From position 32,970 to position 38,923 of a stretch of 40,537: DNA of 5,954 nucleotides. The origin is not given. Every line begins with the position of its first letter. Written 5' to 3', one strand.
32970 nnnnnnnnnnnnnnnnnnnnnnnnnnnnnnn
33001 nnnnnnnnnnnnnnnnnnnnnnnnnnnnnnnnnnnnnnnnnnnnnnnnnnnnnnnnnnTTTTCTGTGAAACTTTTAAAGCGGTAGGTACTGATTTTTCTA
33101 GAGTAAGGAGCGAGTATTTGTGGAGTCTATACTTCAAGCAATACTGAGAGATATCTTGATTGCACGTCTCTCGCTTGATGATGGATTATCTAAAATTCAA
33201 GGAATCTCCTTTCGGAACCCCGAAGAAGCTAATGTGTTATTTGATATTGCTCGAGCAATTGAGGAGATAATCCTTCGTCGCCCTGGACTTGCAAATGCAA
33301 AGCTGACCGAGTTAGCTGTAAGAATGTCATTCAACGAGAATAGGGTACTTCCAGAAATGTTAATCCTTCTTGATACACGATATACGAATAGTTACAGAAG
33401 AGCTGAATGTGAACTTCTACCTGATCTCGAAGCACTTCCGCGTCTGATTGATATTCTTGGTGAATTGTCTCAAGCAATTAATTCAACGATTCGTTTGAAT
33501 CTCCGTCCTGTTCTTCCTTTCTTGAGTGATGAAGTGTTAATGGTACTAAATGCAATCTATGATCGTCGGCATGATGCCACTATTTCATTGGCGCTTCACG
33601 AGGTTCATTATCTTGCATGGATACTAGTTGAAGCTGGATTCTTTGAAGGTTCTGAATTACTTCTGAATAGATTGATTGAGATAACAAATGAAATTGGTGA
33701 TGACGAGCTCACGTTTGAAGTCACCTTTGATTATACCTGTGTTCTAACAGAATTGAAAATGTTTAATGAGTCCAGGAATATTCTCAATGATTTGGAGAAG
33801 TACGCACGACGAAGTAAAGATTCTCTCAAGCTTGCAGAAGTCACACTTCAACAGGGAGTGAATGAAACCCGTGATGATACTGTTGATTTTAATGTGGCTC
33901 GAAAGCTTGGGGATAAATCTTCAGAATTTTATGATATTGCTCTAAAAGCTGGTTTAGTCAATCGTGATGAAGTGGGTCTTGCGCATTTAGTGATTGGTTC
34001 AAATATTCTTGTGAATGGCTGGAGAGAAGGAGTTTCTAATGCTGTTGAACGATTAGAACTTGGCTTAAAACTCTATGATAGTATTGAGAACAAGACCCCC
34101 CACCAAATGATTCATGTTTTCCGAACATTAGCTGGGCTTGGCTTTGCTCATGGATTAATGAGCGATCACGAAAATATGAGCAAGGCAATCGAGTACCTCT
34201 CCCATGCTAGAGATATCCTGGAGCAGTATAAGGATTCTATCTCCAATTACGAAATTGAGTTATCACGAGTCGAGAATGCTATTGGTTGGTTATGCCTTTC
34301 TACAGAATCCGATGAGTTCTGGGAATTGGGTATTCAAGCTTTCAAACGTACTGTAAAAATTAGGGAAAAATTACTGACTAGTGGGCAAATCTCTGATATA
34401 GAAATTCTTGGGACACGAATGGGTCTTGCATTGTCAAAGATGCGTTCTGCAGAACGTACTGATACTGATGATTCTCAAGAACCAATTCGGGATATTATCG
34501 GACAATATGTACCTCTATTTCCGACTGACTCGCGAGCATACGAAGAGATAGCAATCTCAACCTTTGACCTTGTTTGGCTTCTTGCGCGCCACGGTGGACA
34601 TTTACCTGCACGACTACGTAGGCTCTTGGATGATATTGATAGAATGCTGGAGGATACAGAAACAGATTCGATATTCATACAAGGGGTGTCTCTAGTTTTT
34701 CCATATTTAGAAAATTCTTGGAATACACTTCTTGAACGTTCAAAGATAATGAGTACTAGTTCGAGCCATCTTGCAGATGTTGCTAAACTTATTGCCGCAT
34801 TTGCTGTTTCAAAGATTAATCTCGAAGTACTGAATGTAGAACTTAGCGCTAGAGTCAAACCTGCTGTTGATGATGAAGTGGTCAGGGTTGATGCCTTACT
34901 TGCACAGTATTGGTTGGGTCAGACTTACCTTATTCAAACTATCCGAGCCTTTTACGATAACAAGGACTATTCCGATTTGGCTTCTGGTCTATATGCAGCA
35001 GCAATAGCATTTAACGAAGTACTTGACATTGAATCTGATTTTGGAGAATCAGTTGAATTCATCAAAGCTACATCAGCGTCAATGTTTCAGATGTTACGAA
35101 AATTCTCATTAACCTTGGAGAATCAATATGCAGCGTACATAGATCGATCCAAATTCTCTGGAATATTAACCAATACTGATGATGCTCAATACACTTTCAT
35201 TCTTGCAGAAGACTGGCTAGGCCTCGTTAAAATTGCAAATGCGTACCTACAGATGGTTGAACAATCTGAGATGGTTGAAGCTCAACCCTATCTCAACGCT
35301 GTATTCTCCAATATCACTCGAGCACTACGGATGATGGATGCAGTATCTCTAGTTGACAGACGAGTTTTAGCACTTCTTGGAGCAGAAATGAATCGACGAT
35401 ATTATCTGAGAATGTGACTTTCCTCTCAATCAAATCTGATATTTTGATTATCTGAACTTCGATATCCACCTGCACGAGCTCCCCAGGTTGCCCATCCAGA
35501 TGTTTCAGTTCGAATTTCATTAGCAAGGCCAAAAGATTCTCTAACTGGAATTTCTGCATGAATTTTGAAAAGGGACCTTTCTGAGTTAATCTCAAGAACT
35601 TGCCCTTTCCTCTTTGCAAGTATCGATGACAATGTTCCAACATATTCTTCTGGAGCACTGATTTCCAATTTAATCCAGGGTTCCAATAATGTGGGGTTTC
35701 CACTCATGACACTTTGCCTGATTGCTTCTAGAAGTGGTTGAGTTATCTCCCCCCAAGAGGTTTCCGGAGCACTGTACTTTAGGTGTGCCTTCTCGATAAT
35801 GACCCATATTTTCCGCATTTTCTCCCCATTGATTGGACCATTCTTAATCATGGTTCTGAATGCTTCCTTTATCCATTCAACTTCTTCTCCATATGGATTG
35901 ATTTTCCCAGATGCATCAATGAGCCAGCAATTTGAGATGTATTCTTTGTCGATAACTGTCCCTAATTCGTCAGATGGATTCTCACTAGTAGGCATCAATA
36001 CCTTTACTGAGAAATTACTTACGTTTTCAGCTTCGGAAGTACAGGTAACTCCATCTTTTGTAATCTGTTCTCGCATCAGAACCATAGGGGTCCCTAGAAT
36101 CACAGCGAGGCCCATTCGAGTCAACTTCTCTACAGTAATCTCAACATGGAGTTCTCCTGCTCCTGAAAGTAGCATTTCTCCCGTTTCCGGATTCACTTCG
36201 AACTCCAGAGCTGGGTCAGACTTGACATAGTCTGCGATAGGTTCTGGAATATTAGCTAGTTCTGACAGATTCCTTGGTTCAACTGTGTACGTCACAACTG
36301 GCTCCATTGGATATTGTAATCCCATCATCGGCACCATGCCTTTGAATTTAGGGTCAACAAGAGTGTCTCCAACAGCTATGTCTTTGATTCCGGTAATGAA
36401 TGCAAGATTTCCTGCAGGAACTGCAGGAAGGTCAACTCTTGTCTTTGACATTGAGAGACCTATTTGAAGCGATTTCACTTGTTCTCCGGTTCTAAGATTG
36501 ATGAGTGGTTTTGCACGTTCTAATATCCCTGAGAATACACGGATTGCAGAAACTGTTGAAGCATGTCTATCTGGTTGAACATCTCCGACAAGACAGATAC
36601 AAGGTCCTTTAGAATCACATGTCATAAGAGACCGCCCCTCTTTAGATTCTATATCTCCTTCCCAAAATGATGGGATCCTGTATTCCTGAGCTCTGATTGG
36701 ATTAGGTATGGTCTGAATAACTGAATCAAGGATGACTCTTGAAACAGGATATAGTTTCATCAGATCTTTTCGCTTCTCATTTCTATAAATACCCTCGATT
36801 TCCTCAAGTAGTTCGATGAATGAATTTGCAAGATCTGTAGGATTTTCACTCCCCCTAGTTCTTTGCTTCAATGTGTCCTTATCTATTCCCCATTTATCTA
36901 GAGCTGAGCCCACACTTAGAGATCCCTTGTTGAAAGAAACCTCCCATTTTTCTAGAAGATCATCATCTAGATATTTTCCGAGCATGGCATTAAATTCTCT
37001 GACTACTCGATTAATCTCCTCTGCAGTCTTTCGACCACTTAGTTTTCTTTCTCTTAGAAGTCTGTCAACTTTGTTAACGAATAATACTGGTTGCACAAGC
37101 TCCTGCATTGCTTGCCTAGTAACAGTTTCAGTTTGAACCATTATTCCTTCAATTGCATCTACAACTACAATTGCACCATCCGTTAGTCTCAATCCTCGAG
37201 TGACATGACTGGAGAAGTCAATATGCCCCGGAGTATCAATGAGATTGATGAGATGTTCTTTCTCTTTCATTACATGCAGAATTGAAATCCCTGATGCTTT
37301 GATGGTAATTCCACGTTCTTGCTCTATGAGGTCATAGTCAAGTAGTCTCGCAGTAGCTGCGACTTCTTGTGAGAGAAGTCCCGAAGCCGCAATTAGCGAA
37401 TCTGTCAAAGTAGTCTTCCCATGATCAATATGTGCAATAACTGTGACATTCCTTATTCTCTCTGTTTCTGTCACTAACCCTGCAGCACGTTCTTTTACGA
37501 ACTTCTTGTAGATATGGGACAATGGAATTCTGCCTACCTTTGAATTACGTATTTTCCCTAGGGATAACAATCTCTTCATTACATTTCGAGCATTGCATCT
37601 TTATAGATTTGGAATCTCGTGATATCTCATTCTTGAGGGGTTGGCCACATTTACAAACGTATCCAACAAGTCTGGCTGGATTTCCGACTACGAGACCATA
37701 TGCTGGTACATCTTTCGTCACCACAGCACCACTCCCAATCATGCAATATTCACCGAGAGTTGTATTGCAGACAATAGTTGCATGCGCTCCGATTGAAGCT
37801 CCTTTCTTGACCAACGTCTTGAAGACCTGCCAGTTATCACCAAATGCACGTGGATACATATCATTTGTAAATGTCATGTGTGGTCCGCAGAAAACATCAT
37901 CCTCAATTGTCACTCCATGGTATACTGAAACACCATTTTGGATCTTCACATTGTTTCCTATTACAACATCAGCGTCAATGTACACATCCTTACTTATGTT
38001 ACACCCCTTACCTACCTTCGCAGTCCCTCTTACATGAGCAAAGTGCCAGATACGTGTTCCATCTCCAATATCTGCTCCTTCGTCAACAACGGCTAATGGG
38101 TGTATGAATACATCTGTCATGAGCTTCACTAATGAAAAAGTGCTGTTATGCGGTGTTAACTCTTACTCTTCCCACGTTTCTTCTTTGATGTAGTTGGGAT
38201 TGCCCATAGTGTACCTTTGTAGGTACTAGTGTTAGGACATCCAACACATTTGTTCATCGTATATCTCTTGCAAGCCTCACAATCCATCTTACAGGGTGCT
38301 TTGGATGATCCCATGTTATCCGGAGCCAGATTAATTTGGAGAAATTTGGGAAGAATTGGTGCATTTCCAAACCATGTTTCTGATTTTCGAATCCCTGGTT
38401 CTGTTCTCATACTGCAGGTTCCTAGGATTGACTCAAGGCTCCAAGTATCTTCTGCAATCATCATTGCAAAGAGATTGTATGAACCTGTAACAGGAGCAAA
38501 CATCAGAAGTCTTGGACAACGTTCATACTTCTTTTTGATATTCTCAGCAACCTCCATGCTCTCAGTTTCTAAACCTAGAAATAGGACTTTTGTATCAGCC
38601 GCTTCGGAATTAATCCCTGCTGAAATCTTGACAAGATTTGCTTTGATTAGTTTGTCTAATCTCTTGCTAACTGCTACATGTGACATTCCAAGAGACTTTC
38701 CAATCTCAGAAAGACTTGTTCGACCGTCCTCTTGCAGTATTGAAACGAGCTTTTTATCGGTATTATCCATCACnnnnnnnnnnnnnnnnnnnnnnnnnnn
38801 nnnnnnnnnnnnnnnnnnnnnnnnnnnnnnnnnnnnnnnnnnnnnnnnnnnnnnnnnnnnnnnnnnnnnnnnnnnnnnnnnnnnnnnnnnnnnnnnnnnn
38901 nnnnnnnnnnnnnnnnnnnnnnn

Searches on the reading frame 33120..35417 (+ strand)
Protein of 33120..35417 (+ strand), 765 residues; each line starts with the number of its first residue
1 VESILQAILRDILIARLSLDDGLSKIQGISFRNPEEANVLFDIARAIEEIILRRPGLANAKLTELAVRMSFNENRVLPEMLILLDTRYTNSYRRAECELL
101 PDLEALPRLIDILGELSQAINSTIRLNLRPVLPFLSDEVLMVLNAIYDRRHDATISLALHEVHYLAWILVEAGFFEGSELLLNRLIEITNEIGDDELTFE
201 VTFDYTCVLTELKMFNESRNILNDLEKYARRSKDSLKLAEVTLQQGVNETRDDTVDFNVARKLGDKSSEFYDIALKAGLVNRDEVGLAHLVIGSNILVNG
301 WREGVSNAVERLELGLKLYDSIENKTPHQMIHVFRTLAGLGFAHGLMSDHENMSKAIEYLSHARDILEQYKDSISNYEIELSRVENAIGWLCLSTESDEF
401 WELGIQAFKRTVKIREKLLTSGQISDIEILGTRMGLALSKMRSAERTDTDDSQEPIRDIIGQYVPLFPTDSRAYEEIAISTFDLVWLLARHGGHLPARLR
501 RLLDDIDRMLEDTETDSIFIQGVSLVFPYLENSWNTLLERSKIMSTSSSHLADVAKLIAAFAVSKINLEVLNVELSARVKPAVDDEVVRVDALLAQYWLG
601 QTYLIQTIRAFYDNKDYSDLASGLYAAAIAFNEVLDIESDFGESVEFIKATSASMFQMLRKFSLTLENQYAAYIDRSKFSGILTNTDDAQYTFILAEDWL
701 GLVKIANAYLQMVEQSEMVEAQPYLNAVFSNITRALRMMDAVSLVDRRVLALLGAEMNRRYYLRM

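Call 3: search_protein_families(library=pfam, proteins=[window:33120-35417:+], max_evalue=0.01)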
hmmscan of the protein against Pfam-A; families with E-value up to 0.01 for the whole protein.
window:33120-35417:+ (765 aa): 0 families

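Call 76: search_protein_families(library=ncbifam, proteins=[window:33120-35417:+], max_evalue=0.001)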
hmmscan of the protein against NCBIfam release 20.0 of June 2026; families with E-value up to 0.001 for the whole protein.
window:33120-35417:+ (765 aa): 1 family
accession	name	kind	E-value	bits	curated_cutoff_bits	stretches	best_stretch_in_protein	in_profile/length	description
NF049956.1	VI_Cas13e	exception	0.0001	21.5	175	1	319-400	87-170/467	type VI-C CRISPR-associated RNA-guided ribonuclease Cas13e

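Call 87: find_homologous_proteins(query=window:33120-35417:+, max_evalue=0.001)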
Query window:33120-35417:+ (765 aa): 175 proteins with E <= 0.001 among 8000 candidates; the best 120 are listed.
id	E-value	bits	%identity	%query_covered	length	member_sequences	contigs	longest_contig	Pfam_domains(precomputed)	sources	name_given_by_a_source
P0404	0.0e+0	1653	99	100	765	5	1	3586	-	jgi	-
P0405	0.0e+0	1500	89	100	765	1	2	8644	-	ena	-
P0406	0.0e+0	1482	88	100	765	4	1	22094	-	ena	-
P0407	0.0e+0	1473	87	100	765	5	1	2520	-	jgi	jgi:tetratricopeptide (TPR) repeat protein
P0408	0.0e+0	1467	87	100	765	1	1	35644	-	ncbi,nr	ncbi:hypothetical protein EU528_03065 [Candidatus Thorarchaeota archaeon]|nr:MAG: hypothetical prote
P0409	0.0e+0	1453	87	99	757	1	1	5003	-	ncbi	ncbi:MAG: hypothetical protein ACFFEV_04780, partial [Candidatus Thorarchaeota archaeon]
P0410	0.0e+0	1415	83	100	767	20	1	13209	-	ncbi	-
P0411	0.0e+0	1406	83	100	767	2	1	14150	-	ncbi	ncbi:MAG: hypothetical protein ACTSYJ_01995 [Candidatus Thorarchaeota archaeon]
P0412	0.0e+0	1403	82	100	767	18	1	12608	-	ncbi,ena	-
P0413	0.0e+0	1401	83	100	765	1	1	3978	-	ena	-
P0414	0.0e+0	1399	82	100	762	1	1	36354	-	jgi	-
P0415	0.0e+0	1398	82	100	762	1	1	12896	-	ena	-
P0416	0.0e+0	1396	82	100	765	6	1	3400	-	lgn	-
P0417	0.0e+0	1396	83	100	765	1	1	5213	-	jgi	jgi:tetratricopeptide (TPR) repeat protein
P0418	0.0e+0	1394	83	99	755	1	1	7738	-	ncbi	ncbi:MAG: hypothetical protein RTU63_14630, partial [Candidatus Thorarchaeota archaeon]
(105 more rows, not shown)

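Call 93: search_protein_families(library=padloc, proteins=[window:33120-35417:+], max_evalue=0.001)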
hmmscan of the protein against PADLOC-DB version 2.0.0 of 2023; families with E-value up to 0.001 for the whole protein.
window:33120-35417:+ (765 aa): 0 families

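Call 98: predict_structure(alignment_id=A6)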
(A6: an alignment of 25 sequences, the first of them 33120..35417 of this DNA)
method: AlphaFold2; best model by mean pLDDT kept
length: 765 residues; sequences in the alignment: 25
mean_pLDDT: 86.9   pTM: 0.74
mean pLDDT of the five models: 86.9, 85.3, 85.1, 84.5, 83.3
residues with pLDDT >= 90: 334; 70-90: 397; 50-70: 31; < 50: 3
segments of 3 or more residues with pLDDT < 50: none
pLDDT, mean of each block of 10 residues (from residue 1): 84 87 90 86 92 89 87 82 91 89 91 93 85 93 93 92 93 89 96 92 95 92 95 90 90 77 87 90 91 84 86 94 89 94 89 94 93 84 93 84 93 89 82 91 61 76 84 88 87 79 89 81 90 92 86 92 89 68 86 92 88 84 91 87 82 89 87 82 67 73 85 79 83 86 85 86 65
secondary structure, 60 per line:
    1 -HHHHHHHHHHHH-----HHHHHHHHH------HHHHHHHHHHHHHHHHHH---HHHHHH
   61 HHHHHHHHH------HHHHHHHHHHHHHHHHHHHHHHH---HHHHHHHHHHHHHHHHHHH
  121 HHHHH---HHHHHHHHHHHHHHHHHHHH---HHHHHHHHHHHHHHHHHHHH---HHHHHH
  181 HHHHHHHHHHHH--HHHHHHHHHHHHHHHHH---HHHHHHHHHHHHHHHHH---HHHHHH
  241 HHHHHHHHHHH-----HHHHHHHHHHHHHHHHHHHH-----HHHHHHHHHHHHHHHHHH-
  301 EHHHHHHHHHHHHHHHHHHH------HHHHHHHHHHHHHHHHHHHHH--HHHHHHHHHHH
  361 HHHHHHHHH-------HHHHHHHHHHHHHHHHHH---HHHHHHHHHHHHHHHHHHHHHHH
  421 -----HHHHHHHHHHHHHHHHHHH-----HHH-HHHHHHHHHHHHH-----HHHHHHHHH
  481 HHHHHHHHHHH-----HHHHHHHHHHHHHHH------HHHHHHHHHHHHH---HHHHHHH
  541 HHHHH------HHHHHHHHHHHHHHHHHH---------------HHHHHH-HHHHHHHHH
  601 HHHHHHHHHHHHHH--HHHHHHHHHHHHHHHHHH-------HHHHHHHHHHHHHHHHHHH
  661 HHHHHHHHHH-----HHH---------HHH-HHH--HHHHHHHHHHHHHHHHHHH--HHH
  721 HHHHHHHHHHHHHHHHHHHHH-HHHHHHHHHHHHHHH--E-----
elements in order (helices of 4 or more, strands of 3 or more residues): H2-13 H19-27 H34-51 H55-69 H76-98 H102-125 H129-148 H152-171 H175-192 H195-211 H215-231 H235-251 H257-276 H282-299 H302-320 H327-347 H350-369 H377-394 H398-420 H426-444 H454-466 H472-491 H497-511 H518-530 H534-545 H552-569 H585-590 H592-614 H617-634 H642-670 H697-715 H718-741 H743-757

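Call 100: fold_search(model_id=the predicted structure, library=pdb)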
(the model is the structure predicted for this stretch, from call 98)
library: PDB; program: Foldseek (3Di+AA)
matches with E <= 10: 1083; with E <= 0.001: 34
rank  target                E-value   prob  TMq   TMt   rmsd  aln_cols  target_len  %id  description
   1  7dkh_I                3.2e-06  1.00  0.26  0.23  25.6       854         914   12  Crystal structure of the Ctr9/Paf1/Cdc73/Rtf1 quaternary complex (released 2021-11-24)
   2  8q9t_E                1.1e-05  1.00  0.31  0.24  23.8       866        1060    9  CryoEM structure of a S. Cerevisiae Ski238 complex bound to RNA (released 2023-11-29)
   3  7xn7_q                1.3e-05  1.00  0.21  0.18  32.4       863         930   12  RNA polymerase II elongation complex containing Spt4/5, Elf1, Spt6, Spn1 and Paf1C (released 2022-09-07)
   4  9hvq_Q                1.7e-05  1.00  0.24  0.21  29.9       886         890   12  Structure of the transcribing Pol II-DSIF-PAF-SPT6-RECQL5 complex (released 2025-07-16)
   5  4buj_F                3.8e-05  1.00  0.26  0.17  25.6       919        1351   13  Crystal structure of the S. cerevisiae Ski2-3-8 complex (released 2013-08-28)
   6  6af0_A                5.1e-05  1.00  0.27  0.24  23.4       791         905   12  Structure of Ctr9, Paf1 and Cdc73 ternary complex from Myceliophthora thermophila (released 2018-09-19)
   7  6ted_Q                5.5e-05  1.00  0.24  0.21  28.8       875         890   11  Structure of complete, activated transcription complex Pol II-DSIF-PAF-SPT6 uncovers allosteric elongation activation  (released 2020-07-22)
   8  6gmh_Q                6.2e-05  1.00  0.31  0.28  27.1       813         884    8  Structure of activated transcription complex Pol II-DSIF-PAF-SPT6 (released 2018-08-22)
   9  7qdr_B                7.8e-05  1.00  0.23  0.16  31.2       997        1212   11  Apo human SKI complex in the closed state (released 2022-02-02)
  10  8j8q_C                1.2e-04  1.00  0.23  0.21  26.6       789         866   12  Structure of the four-component Paf1 complex from Saccharomyces eubayanus (released 2023-05-24)
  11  9rtt_Q                1.5e-04  1.00  0.23  0.20  28.8       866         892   13  Activated Elongation Complex with IWS1 and ELOF1 (released 2025-09-03)
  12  6hc2_S                1.6e-04  1.00  0.31  0.59   7.9       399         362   13  Crystal structure of NuMA/LGN hetero-hexamers (released 2019-05-29)
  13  8j8p_C                1.7e-04  1.00  0.24  0.21  26.4       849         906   14  Structure of the four-component Paf1 complex from Saccharomyces eubayanus (released 2023-05-24)
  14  6hc2_C                1.8e-04  1.00  0.31  0.58   7.9       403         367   12  Crystal structure of NuMA/LGN hetero-hexamers (released 2019-05-29)
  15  7nj1_A                2.0e-04  1.00  0.31  0.21  17.5       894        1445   11  CryoEM structure of the human Separase-Securin complex (released 2021-08-04)
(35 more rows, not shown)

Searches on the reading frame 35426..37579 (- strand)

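Call 68: search_protein_families(library=pfam, proteins=[window:35426-37579:-], max_evalue=0.001)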
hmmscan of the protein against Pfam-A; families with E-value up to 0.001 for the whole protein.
window:35426-37579:- (717 aa): 5 families
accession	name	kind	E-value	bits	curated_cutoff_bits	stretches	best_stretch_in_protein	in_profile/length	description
PF00009.33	GTP_EFTU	-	9.3e-50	169.3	26.5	1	40-256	1-177/188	Elongation factor Tu GTP binding domain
PF00679.30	EFG_C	-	3.3e-19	69.1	27.9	1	631-712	2-84/89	Elongation factor G C-terminus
PF14492.12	EFG_III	-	1.1e-16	61.1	27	1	426-496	3-74/75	Elongation Factor G, domain III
PF03144.31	GTP_EFTU_D2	-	6.1e-06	27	30.3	1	342-407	2-72/73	Elongation factor Tu domain 2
PF22042.2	EF-G_D2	-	2.5e-05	24.7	27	1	331-408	6-82/84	Elongation factor G domain 2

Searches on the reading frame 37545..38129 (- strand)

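Call 68: search_protein_families(library=pfam, proteins=[window:37545-38129:-], max_evalue=0.001)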
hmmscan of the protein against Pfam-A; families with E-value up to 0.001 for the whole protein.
window:37545-38129:- (194 aa): 4 families
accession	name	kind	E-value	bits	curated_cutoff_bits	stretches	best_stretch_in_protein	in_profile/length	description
PF00132.30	Hexapep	-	3.5e-26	90.2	27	5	105-139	2-36/36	Bacterial transferase hexapeptide (six repeats)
PF25084.1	LbH_EIF2B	-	7.7e-10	39.2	54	1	7-76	10-82/105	EIF2B subunit epsilon LbH domain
PF25247.1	LbH_GLGC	-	0.0001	22.7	27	0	37-70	74-106/135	GLGC left-handed parallel beta-helix domain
PF14602.12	Hexapep_2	-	0.00024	21.2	27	0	38-70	3-33/34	Hexapeptide repeat of succinyl-transferase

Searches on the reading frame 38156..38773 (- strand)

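Call 68: search_protein_families(library=pfam, proteins=[window:38156-38773:-], max_evalue=0.001)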
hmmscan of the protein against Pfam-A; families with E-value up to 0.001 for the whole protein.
window:38156-38773:- (205 aa): 5 families
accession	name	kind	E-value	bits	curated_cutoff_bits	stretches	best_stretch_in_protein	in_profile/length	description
PF13404.12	HTH_AsnC-type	-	1.9e-13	50.4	27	1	2-42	1-41/42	AsnC-type helix-turn-helix domain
PF13412.12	HTH_24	-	1.2e-10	41.2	21.9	1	2-49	1-48/48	Winged helix-turn-helix DNA-binding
PF01047.28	MarR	-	6.3e-05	23.2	24.6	1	9-49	8-48/59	MarR family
PF12802.13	MarR_2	-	8.6e-05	23.1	27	1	15-49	17-51/61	MarR family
PF01022.26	HTH_5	-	0.00068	19.9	22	0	8-49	6-46/47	Bacterial regulatory protein, arsR family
